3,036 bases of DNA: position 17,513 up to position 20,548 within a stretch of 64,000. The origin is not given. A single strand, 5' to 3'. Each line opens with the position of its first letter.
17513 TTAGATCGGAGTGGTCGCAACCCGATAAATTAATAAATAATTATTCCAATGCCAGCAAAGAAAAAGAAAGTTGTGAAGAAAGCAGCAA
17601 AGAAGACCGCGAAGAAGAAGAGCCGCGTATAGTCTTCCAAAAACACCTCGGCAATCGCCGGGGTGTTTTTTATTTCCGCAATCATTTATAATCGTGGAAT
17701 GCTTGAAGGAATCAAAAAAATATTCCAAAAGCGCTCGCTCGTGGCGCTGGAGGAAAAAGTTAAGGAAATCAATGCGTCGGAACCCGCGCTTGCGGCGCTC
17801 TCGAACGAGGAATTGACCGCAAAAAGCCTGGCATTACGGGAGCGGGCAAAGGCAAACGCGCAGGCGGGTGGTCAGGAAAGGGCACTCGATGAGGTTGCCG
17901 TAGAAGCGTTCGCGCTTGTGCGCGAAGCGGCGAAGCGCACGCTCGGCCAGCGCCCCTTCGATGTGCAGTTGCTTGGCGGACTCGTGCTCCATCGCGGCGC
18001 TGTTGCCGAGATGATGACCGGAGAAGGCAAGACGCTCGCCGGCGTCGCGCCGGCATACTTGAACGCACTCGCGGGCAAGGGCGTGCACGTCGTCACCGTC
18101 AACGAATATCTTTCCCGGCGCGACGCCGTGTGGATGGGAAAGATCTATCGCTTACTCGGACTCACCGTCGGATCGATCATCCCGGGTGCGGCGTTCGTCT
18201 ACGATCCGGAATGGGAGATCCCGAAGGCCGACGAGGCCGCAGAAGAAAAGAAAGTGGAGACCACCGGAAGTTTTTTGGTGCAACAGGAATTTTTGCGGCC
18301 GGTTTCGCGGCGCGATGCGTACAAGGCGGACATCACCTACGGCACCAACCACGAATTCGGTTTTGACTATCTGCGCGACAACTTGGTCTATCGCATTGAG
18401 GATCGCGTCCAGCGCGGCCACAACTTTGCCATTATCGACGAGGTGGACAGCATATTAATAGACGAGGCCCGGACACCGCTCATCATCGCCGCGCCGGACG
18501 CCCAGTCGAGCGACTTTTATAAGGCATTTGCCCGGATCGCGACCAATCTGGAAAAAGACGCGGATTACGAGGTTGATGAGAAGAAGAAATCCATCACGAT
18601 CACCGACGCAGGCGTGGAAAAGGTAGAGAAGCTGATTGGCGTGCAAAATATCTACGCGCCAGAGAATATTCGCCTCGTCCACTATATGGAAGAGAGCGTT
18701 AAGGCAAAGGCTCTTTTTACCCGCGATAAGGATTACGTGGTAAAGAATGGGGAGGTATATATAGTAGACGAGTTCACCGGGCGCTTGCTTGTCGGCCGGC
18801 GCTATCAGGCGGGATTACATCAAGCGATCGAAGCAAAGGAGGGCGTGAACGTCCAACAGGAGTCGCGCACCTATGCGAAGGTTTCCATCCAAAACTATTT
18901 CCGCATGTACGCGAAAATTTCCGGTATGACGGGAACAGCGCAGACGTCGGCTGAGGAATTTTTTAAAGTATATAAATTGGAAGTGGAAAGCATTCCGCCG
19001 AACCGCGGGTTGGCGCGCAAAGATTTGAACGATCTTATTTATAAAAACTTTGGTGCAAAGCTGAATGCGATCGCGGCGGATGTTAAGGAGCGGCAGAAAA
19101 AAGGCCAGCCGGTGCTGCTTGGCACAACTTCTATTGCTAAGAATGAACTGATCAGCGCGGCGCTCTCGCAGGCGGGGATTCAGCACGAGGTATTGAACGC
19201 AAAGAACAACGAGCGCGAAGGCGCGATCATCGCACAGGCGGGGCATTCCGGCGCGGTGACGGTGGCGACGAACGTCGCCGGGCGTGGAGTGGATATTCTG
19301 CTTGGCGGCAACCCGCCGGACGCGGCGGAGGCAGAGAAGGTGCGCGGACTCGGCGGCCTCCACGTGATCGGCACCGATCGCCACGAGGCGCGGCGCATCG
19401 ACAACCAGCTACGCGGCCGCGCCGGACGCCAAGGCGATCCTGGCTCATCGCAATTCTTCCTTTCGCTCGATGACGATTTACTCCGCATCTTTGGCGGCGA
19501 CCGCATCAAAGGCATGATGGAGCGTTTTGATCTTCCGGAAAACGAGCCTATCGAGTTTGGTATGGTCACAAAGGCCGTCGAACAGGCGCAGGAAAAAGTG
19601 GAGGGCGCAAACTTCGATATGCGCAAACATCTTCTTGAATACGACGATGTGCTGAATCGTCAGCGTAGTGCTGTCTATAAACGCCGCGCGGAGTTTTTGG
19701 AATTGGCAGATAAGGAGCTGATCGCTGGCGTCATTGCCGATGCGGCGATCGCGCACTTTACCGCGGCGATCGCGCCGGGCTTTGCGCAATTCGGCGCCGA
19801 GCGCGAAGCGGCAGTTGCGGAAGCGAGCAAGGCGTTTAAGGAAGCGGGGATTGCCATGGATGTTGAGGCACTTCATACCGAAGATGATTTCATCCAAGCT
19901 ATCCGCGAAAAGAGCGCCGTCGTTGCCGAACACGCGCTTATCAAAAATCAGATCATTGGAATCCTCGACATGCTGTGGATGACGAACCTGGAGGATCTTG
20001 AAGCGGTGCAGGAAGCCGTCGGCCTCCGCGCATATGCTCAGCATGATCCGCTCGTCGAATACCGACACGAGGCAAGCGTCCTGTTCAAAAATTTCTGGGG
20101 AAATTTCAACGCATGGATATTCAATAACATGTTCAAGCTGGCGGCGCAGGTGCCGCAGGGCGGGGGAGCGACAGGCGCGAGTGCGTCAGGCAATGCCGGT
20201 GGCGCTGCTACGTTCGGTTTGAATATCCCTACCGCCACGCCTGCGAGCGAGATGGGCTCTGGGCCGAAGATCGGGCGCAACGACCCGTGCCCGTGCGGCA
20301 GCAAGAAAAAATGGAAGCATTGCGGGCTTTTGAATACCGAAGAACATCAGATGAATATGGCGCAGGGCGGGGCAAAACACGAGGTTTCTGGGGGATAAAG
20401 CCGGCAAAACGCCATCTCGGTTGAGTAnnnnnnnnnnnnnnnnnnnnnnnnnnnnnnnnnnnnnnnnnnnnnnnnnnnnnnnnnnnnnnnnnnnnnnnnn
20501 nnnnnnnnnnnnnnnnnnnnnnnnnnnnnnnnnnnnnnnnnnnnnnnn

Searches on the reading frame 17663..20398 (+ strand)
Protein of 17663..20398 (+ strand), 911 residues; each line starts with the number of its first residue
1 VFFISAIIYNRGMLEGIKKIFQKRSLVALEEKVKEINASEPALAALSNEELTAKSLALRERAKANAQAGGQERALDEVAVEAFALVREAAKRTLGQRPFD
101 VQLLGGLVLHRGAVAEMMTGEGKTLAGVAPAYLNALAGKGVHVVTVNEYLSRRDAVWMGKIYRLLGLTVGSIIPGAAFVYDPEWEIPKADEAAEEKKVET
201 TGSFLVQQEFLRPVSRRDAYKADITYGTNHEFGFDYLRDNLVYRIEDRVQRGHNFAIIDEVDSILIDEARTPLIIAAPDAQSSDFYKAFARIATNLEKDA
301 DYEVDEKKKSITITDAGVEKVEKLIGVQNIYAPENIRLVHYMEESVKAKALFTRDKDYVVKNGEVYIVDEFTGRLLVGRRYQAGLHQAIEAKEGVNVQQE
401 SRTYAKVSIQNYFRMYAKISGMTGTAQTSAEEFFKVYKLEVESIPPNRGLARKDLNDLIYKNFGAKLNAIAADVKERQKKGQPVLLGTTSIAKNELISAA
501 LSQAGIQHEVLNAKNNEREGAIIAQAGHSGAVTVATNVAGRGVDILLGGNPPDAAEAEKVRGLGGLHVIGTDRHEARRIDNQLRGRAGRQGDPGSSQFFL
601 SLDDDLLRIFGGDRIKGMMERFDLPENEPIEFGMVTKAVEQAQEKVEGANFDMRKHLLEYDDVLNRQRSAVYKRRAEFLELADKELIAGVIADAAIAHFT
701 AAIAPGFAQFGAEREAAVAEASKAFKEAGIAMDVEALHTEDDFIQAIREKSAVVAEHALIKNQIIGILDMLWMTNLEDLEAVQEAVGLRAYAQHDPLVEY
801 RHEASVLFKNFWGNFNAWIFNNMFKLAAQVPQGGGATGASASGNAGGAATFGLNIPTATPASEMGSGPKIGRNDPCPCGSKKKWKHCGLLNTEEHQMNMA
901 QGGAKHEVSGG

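Call 9: search_protein_families(library=pfam, proteins=[window:17663-20398:+])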
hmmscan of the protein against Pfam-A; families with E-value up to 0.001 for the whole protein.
window:17663-20398:+ (911 aa): 5 families
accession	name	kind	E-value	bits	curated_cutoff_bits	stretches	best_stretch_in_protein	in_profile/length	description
PF07517.20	SecA_DEAD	-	7.6e-115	383.6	24.6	1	19-433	3-289/290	SecA DEAD-like domain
PF21090.3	P-loop_SecA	-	1.3e-74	250.7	27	2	451-556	3-108/205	SecA P-loop domain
PF07516.18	SecA_SW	-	2.1e-41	142.6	26.7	1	629-826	1-199/200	SecA Wing and Scaffold domain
PF01043.26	SecA_PP_bind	-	6.7e-41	139.8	23.5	1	282-390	2-110/110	SecA preprotein cross-linking domain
PF02810.21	SEC-C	-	3.3e-06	27.3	20.4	1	872-887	1-16/19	SEC-C motif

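Call 19: find_homologous_proteins(query=window:17699-20398:+, max_evalue=1e-50)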
Query window:17699-20398:+ (899 aa): 8000 proteins with E <= 1e-50 among 8000 candidates; the best 120 are listed.
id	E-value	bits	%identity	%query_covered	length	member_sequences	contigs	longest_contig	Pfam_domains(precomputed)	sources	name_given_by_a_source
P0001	0.0e+0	1991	100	100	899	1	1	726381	PF07517.21,PF07516.19,PF21090.4,PF02810.22,PF01043.27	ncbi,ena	-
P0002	0.0e+0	1760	88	100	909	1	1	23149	PF07517.21,PF07516.19,PF21090.4,PF02810.22,PF01043.27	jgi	jgi:preprotein translocase subunit SecA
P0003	0.0e+0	1752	88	100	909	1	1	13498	PF07517.21,PF07516.19,PF21090.4,PF02810.22,PF01043.27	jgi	jgi:preprotein translocase subunit SecA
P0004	0.0e+0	1748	87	100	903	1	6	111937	PF07517.21,PF07516.19,PF21090.4,PF02810.22,PF01043.27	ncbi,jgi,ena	jgi:preprotein translocase subunit SecA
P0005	0.0e+0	1748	87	100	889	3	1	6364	PF07517.21,PF07516.19,PF21090.4,PF02810.22,PF01043.27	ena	-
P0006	0.0e+0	1748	87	100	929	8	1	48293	PF07517.21,PF07516.19,PF21090.4,PF02810.22,PF01043.27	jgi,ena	-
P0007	0.0e+0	1742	87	100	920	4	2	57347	PF07517.21,PF07516.19,PF21090.4,PF02810.22,PF01043.27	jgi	jgi:preprotein translocase subunit SecA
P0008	0.0e+0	1741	87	100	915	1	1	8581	PF07517.21,PF07516.19,PF21090.4,PF02810.22,PF01043.27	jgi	jgi:preprotein translocase subunit SecA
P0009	0.0e+0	1735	86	100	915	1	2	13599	PF07517.21,PF07516.19,PF21090.4,PF02810.22,PF01043.27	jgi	jgi:preprotein translocase subunit SecA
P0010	0.0e+0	1729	86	100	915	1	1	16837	PF07517.21,PF07516.19,PF21090.4,PF02810.22,PF01043.27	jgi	jgi:preprotein translocase subunit SecA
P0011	0.0e+0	1724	86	100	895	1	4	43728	PF07517.21,PF07516.19,PF21090.4,PF02810.22,PF01043.27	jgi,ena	-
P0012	0.0e+0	1721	86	100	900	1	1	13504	PF07517.21,PF07516.19,PF21090.4,PF02810.22,PF01043.27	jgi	-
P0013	0.0e+0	1714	86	99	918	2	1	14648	PF07517.21,PF07516.19,PF21090.4,PF02810.22,PF01043.27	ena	-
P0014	0.0e+0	1712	87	100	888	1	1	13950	PF07517.21,PF07516.19,PF21090.4,PF02810.22,PF01043.27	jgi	jgi:preprotein translocase subunit SecA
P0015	0.0e+0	1711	85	100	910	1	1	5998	PF07517.21,PF07516.19,PF21090.4,PF02810.22,PF01043.27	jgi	jgi:preprotein translocase subunit SecA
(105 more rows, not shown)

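Call 20: find_encoding_contigs(protein=P0001, flank=10000, max_places=3)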
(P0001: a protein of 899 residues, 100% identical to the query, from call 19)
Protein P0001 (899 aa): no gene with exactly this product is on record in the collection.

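Call 21: find_related_loci(query=window:17699-20398:+, collection=metagenome_contigs, flank=10000)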
Query window:17699-20398:+ (899 aa) in metagenome_contigs; peptide patterns used: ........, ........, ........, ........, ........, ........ (x = any residue, [..] = any of these).
600 stretches matched a pattern (row limit reached: there are more); 537 encode a relative of the query (tblastn E <= 1e-3); the best 80 are kept; 80 distinct loci.
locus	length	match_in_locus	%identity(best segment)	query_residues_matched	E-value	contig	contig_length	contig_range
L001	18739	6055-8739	89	1-899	0e+0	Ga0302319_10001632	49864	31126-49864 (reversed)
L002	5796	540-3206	87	1-899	0e+0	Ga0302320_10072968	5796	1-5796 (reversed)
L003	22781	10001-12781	86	1-899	0e+0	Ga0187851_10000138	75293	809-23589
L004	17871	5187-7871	86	1-899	0e+0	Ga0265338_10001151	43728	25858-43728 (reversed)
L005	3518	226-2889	88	1-899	0e+0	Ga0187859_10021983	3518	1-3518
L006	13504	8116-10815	86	1-899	0e+0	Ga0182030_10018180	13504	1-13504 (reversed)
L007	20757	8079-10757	75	1-899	0e+0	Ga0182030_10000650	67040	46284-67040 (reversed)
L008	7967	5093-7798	74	1-899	0e+0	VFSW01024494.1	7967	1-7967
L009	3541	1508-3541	93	1-678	0e+0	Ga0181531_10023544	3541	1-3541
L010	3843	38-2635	71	55-899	0e+0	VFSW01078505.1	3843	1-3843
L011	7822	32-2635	71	63-899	0e+0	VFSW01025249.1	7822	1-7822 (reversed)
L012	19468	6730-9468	68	1-899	0e+0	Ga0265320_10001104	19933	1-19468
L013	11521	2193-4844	65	1-899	0e+0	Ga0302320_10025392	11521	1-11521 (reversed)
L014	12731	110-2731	65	1-875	0e+0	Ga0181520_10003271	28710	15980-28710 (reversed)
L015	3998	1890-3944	82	1-692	0e+0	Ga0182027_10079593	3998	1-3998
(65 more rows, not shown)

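Call 30: search_protein_families(library=pfam, proteins=[L003:7645-7920:+, L003:7941-8172:+], max_evalue=0.01)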
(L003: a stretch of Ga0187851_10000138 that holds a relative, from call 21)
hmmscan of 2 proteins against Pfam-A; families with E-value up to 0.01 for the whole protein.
L003:7645-7920:+ (91 aa): 1 family
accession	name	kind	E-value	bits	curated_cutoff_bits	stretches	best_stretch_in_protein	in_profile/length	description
PF02604.26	PhdYeFM_antitox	-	3.3e-06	27.2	29.8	1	22-63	2-44/74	Antitoxin Phd_YefM, type II toxin-antitoxin system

L003:7941-8172:+ (76 aa): 1 family
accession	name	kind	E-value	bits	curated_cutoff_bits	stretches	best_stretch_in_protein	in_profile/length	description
PF05016.21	ParE_toxin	-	6.8e-05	23.8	23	1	6-73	18-88/89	ParE toxin of type II toxin-antitoxin system, parDE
